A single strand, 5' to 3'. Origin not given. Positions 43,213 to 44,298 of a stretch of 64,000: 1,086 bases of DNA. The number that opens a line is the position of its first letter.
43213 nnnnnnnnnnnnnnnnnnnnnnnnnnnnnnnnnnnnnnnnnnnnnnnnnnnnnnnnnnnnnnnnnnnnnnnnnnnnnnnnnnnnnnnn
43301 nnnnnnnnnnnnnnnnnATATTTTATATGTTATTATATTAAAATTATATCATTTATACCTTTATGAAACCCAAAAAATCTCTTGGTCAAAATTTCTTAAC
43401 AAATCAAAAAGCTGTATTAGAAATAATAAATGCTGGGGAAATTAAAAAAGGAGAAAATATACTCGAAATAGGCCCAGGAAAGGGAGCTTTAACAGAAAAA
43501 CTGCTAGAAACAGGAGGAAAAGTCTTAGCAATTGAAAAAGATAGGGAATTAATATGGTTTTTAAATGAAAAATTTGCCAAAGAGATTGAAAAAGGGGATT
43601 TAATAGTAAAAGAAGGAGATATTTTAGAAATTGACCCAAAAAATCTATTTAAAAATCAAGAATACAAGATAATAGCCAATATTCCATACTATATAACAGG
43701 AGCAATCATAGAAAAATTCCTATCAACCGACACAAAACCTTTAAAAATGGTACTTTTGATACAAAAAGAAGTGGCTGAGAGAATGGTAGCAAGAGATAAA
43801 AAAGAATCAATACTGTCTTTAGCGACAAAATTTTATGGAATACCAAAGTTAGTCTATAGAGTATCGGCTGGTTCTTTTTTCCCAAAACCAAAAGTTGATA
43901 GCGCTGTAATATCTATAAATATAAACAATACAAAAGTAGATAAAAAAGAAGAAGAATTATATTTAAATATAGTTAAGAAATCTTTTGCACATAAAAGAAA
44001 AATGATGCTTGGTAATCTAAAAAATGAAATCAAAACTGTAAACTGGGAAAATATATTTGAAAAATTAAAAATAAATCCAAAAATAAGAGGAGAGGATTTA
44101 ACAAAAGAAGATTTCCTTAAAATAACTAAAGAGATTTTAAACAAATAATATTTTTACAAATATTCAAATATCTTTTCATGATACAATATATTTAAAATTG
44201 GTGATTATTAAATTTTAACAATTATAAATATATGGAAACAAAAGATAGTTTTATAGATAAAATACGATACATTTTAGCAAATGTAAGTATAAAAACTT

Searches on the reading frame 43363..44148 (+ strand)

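Call 82: search_protein_families(library=pfam, proteins=[window:43363-44148:+], max_evalue=0.001)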
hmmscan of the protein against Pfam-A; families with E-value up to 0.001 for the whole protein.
window:43363-44148:+ (261 aa): 2 families
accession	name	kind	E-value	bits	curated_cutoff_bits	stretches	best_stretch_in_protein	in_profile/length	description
PF00398.26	RrnaAD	-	1.1e-56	192.2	24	1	3-258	4-261/263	Ribosomal RNA adenine dimethylase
PF13649.12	Methyltransf_25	-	0.00088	20.4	27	0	33-96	1-60/97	Methyltransferase domain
